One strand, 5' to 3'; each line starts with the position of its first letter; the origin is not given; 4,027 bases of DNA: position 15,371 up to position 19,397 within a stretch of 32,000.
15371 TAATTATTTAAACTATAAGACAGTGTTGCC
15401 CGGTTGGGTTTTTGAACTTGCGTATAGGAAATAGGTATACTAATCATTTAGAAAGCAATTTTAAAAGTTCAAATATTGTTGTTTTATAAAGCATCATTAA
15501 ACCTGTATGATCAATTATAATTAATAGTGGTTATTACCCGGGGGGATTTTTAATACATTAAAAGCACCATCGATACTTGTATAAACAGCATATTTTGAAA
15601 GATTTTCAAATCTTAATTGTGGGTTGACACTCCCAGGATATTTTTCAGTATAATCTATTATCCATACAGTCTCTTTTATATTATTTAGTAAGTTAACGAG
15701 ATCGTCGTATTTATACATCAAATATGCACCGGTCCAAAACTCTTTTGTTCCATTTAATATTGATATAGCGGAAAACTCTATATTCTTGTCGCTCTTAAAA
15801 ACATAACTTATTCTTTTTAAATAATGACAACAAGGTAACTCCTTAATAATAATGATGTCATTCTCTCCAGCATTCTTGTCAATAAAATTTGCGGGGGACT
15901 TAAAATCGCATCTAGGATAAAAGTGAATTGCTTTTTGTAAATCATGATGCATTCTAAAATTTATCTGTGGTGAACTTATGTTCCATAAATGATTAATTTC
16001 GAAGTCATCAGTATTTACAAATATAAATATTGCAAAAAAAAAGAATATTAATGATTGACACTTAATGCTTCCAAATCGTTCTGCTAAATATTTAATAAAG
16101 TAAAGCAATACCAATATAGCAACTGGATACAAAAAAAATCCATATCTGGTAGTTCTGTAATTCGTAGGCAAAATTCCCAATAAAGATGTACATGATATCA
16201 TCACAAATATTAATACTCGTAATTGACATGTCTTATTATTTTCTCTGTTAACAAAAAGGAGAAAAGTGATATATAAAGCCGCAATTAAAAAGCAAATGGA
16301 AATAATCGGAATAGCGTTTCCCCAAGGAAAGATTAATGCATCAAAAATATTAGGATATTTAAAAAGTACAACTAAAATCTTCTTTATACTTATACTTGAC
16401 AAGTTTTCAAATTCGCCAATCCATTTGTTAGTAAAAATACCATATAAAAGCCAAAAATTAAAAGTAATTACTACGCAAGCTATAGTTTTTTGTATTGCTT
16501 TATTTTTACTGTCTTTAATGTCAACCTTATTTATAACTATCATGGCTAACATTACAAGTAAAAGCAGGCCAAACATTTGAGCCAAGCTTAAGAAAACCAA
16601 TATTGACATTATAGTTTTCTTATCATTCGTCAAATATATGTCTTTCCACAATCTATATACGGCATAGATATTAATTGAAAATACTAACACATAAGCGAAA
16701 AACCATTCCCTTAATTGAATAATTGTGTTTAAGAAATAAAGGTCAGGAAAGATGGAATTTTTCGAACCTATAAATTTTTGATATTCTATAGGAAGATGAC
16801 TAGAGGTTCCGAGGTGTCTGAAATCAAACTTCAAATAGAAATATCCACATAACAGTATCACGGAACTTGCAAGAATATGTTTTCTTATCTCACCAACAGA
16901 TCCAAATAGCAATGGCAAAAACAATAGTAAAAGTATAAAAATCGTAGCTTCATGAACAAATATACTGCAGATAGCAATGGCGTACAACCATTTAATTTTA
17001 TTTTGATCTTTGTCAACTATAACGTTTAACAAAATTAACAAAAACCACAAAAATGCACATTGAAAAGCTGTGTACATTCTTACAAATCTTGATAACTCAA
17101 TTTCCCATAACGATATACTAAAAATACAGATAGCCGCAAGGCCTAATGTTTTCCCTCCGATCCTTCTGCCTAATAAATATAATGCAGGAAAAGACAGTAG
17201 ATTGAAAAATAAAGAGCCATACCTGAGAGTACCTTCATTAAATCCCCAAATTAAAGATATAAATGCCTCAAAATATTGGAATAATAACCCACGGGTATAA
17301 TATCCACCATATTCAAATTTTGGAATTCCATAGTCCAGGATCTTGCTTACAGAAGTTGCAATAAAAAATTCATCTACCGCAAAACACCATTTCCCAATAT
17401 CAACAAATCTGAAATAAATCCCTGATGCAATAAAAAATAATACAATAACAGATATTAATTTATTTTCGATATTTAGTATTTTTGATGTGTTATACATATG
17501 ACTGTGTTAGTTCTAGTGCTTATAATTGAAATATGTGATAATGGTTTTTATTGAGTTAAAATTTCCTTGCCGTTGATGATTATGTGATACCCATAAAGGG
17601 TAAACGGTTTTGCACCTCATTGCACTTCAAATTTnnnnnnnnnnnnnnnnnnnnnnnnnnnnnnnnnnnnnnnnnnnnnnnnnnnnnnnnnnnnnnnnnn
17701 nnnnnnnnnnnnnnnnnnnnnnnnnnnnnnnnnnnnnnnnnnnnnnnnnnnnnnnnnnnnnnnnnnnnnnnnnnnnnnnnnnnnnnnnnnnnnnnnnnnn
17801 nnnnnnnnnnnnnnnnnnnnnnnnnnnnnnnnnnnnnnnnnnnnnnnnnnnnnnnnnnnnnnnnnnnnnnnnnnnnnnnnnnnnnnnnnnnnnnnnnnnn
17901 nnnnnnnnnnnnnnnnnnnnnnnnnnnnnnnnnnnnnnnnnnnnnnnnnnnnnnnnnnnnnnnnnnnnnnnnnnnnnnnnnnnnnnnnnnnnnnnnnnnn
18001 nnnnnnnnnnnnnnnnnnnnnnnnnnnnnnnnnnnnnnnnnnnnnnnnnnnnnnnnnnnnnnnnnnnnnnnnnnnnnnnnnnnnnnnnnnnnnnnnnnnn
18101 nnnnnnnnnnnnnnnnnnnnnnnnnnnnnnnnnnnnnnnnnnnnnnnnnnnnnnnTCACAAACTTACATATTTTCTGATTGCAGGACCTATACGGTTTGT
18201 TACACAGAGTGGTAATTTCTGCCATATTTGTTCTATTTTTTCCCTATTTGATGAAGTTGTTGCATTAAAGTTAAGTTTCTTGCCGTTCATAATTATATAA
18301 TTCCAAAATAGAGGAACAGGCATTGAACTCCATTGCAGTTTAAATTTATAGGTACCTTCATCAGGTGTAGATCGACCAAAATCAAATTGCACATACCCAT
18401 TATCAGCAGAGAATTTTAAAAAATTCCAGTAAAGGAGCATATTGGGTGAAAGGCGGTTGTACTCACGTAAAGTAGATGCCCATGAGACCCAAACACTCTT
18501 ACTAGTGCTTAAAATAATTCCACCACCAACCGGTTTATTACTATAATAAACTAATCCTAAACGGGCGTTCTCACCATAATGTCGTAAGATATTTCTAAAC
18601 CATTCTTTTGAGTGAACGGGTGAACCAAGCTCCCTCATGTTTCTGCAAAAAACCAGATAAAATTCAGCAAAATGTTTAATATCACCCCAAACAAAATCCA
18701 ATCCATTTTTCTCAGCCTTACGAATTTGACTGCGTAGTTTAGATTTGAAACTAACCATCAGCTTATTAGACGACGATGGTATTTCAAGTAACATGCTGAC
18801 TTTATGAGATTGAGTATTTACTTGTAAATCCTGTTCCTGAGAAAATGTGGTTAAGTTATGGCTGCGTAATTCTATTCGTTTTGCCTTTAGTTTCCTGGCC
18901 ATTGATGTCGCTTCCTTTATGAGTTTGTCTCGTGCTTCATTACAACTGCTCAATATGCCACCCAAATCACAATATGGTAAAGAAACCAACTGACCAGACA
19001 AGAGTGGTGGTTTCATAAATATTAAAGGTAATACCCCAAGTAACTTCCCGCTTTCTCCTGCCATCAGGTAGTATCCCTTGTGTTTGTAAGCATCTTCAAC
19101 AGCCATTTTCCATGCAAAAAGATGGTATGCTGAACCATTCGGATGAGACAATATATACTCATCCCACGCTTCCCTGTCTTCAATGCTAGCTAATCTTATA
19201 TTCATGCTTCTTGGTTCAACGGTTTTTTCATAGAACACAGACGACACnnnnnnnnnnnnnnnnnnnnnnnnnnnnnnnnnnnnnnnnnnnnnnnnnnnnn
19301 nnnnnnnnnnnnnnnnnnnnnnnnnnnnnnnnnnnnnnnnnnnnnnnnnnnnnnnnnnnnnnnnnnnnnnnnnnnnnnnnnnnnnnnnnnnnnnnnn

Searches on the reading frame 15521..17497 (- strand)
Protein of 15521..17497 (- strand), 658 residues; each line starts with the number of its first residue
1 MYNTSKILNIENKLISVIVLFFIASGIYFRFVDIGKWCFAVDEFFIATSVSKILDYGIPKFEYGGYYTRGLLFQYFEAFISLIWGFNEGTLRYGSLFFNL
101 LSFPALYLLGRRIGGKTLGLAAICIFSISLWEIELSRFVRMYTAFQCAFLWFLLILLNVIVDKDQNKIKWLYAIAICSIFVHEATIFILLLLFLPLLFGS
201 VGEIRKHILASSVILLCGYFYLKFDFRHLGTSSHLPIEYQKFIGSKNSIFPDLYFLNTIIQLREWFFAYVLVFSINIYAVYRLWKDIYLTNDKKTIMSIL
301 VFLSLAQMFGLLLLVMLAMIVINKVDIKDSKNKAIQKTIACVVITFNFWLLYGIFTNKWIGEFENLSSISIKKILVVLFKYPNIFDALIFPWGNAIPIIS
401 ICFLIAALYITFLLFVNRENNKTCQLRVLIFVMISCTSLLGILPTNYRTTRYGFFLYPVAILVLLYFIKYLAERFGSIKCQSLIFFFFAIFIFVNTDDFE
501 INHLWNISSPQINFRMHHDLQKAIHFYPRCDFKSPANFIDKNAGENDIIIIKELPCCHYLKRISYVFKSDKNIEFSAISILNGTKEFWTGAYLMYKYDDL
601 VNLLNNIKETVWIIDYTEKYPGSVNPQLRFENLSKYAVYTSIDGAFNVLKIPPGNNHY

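Call 17: search_protein_families(library=pfam, proteins=[window:15521-17497:-])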
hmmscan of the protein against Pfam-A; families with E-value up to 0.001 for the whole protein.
window:15521-17497:- (658 aa): 1 family
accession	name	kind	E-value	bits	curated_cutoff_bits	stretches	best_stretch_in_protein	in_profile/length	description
PF13231.12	PMT_2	-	0.00075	20.2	26.1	1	71-216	4-145/160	Dolichyl-phosphate-mannose-protein mannosyltransferase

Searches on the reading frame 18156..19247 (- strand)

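Call 17: search_protein_families(library=pfam, proteins=[window:18156-19247:-])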
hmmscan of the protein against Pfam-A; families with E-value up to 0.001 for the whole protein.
window:18156-19247:- (363 aa): 2 families
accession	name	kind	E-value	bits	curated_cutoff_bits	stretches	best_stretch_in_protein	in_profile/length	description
PF13480.13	Acetyltransf_6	-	1.1e-14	55.2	22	1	166-303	2-142/143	Acetyltransferase (GNAT) domain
PF02388.22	FemAB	-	4.1e-08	32.9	24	1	158-234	161-237/406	FemAB family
